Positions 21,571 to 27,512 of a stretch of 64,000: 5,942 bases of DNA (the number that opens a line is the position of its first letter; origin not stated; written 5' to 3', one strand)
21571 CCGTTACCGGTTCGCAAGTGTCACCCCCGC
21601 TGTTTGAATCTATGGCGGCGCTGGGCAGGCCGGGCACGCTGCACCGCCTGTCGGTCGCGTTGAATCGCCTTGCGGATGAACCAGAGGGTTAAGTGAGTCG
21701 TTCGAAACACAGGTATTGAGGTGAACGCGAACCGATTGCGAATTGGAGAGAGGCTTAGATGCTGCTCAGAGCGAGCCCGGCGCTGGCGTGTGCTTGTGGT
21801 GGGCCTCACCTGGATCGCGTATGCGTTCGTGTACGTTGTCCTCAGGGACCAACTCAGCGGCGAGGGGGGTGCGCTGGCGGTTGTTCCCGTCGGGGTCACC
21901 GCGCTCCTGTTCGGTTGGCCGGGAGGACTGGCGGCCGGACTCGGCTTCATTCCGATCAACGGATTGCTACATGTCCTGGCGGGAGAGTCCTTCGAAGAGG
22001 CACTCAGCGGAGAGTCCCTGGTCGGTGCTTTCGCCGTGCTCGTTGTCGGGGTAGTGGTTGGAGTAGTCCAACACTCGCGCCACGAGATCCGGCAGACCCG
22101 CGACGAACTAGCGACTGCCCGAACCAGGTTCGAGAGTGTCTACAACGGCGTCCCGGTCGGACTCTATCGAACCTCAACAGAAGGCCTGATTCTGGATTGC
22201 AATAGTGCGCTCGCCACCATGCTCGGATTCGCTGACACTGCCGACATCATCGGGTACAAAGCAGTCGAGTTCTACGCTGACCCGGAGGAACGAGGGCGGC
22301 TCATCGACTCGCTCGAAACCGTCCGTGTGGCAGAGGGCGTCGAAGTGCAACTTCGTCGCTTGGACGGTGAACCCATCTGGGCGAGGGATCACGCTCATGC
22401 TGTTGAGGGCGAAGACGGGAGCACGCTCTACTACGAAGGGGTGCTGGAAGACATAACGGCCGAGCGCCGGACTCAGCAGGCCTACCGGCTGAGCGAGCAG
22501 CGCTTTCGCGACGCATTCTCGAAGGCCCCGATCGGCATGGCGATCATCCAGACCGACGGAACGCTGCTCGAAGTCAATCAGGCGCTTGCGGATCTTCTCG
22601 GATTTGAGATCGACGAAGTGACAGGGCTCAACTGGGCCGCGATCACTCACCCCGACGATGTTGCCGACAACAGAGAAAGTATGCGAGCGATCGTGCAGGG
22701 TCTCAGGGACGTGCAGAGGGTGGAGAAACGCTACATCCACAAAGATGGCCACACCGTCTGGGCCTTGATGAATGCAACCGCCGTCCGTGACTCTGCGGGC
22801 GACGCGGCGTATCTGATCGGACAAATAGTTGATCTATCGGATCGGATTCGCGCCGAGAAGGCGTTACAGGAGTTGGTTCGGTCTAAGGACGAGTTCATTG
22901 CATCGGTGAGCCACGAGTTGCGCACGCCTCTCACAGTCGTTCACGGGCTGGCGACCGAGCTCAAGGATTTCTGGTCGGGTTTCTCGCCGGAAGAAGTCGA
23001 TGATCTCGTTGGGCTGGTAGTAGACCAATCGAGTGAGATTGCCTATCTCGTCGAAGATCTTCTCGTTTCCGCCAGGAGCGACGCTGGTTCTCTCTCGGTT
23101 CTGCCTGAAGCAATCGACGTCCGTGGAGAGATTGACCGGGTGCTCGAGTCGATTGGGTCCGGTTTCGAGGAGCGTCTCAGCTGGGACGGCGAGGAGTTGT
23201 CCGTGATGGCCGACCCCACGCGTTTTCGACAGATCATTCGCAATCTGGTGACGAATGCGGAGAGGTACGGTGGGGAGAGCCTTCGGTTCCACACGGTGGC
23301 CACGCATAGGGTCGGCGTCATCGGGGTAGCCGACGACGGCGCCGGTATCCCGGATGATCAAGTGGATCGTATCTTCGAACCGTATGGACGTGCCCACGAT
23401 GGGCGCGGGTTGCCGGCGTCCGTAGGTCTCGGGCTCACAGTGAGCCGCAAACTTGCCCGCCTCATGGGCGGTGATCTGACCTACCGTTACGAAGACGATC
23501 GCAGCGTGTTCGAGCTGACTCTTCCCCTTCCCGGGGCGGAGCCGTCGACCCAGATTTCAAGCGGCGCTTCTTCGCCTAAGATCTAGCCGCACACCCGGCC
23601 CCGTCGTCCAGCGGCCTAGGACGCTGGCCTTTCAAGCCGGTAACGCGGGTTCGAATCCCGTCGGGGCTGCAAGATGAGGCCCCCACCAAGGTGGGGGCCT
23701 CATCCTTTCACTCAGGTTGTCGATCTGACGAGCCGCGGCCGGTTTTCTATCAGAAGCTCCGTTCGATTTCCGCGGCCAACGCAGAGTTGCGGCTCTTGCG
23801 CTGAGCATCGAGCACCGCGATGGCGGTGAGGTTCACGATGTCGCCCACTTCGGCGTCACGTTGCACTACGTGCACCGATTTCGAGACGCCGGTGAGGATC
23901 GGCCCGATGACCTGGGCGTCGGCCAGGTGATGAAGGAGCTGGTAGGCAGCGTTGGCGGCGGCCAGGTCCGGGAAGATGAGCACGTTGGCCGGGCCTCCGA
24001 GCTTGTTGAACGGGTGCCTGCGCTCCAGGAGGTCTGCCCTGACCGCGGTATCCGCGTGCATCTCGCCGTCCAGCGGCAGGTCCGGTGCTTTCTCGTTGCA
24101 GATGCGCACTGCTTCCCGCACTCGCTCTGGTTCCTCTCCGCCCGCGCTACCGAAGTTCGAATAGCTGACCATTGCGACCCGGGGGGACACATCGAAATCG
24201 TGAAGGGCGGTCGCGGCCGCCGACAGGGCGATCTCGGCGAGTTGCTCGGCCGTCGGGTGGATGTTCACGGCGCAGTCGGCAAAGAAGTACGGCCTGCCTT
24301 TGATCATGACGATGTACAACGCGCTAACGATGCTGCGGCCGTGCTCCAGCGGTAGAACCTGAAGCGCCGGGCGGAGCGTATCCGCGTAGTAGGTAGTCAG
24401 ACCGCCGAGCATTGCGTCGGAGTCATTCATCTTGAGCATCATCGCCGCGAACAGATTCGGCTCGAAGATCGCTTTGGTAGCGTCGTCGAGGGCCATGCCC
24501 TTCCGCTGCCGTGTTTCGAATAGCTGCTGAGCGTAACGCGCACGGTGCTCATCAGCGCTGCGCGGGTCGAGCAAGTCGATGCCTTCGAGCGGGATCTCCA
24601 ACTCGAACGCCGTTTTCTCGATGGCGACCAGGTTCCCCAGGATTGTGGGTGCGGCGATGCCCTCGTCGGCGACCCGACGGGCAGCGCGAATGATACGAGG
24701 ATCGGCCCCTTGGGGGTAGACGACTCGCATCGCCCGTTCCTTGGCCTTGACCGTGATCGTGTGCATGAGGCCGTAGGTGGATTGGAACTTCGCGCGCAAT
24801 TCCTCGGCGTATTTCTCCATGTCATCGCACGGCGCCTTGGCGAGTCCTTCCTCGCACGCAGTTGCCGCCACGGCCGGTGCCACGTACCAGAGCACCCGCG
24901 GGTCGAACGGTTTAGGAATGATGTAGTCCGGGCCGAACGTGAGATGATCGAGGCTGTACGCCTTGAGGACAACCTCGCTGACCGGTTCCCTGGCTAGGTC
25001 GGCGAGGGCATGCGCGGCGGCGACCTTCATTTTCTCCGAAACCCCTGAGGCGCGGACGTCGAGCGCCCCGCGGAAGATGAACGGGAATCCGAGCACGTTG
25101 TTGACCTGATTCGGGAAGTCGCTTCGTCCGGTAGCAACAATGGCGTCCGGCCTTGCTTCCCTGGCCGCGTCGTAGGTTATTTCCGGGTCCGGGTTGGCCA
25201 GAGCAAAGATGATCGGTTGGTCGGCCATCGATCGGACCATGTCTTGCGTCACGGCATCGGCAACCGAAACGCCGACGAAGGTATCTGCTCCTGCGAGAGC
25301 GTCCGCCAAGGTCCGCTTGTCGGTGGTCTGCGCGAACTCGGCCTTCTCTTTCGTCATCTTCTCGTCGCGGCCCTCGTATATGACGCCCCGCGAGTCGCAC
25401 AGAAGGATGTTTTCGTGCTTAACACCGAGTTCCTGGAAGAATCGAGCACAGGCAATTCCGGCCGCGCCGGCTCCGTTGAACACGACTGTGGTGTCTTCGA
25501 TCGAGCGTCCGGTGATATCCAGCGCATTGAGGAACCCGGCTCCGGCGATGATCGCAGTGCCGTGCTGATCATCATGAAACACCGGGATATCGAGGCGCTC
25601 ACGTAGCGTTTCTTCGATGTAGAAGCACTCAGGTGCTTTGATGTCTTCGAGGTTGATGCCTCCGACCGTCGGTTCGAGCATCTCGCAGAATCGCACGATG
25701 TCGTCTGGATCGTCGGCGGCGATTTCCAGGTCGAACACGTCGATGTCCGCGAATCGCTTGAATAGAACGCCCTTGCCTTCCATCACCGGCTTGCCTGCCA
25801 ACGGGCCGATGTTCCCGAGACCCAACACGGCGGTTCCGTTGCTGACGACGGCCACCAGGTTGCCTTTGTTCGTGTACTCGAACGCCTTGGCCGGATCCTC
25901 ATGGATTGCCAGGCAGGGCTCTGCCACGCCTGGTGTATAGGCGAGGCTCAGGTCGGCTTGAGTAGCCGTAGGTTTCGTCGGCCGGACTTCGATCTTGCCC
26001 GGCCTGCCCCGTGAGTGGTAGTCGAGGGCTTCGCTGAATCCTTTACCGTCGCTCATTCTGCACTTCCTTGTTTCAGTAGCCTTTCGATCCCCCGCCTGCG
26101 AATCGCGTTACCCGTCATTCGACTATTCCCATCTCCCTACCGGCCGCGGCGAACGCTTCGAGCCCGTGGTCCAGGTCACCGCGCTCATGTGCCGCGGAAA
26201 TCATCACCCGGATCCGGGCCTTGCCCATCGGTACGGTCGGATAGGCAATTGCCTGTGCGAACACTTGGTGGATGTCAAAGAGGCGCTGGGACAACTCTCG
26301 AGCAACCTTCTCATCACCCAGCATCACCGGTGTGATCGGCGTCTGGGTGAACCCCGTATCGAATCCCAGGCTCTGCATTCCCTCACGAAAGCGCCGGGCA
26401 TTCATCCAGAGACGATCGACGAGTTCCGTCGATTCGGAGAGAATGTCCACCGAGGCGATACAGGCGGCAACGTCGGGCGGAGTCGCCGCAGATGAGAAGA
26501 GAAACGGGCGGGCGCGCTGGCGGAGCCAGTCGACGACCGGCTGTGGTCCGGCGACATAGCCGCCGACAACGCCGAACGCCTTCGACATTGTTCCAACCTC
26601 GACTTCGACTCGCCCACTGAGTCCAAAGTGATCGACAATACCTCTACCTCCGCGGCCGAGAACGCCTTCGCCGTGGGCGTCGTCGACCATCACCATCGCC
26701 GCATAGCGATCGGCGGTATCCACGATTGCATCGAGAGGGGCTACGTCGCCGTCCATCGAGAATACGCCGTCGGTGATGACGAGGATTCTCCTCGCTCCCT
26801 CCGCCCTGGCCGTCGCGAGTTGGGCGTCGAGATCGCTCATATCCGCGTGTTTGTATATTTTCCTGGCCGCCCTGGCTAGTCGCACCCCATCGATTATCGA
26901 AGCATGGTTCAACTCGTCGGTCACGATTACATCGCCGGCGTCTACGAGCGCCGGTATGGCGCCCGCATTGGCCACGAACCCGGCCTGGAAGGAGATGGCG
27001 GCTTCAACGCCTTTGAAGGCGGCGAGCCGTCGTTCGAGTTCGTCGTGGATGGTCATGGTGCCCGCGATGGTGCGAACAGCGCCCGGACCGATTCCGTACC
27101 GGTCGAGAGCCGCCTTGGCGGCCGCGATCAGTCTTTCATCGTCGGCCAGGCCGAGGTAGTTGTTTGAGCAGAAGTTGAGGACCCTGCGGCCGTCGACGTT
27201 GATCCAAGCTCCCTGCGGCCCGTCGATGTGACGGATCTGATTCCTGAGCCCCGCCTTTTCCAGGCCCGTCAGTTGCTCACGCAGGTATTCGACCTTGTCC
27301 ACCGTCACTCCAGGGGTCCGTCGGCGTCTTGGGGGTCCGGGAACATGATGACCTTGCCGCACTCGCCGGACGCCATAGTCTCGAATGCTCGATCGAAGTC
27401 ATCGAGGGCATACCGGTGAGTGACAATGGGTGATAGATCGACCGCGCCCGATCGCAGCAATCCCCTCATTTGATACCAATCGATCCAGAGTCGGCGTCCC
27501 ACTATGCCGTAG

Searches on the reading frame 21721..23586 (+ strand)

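Call 28: search_protein_families(library=pfam, proteins=[window:21721-23586:+], max_evalue=0.0001)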
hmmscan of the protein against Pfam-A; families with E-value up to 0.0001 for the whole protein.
window:21721-23586:+ (621 aa): 7 families
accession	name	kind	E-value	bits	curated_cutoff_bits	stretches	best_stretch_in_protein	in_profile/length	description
PF13426.13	PAS_9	-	2.6e-26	92.3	27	2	271-374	2-103/103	PAS domain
PF00989.32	PAS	-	4.4e-22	78.7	22.6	2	261-369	2-110/113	PAS fold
PF02518.31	HATPase_c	-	2.4e-19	70.3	26.4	1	498-604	2-110/111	Histidine kinase-, DNA gyrase B-, and HSP90-like ATPase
PF08447.18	PAS_3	-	4.3e-18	65.8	25.6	1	283-367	2-87/89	PAS fold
PF08448.16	PAS_4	-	1.2e-17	64.6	23.1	1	267-375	2-108/110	PAS fold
PF13188.13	PAS_8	-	6.5e-15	54.9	21.8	2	260-316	1-56/65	PAS domain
PF00512.31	HisKA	-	1.7e-13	50.9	26.9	1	389-456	2-66/66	His Kinase A (phospho-acceptor) domain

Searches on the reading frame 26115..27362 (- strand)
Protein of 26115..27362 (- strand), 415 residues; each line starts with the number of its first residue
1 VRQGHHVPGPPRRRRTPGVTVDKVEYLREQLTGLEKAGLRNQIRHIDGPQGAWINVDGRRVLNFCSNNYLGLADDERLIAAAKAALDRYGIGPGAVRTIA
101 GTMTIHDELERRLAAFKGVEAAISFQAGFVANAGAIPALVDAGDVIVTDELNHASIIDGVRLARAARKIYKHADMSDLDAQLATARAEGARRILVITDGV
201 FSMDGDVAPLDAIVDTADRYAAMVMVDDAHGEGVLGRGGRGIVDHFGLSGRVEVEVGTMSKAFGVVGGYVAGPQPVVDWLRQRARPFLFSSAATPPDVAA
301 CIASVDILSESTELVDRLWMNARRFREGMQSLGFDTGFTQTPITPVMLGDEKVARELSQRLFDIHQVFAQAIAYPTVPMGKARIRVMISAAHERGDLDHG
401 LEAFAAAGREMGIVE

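Call 11: search_protein_families(library=pfam, proteins=[window:26115-27362:-], max_evalue=0.01)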
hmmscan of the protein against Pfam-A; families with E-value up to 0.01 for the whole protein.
window:26115-27362:- (415 aa): 4 families
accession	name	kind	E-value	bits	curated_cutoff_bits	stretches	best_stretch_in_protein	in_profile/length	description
PF00155.27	Aminotran_1_2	-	5.8e-65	220.3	19.7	1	60-404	2-361/361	Aminotransferase class I and II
PF01053.26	Cys_Met_Meta_PP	-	0.00012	21.2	27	1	106-235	54-181/381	Cys/Met metabolism PLP-dependent enzyme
PF01041.23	DegT_DnrJ_EryC1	-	0.0011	18.7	19.8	1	107-236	27-154/360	DegT/DnrJ/EryC1/StrS aminotransferase family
PF01276.26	OKR_DC_1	-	0.0018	17.6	27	0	131-231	94-207/417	Orn/Lys/Arg decarboxylase, major domain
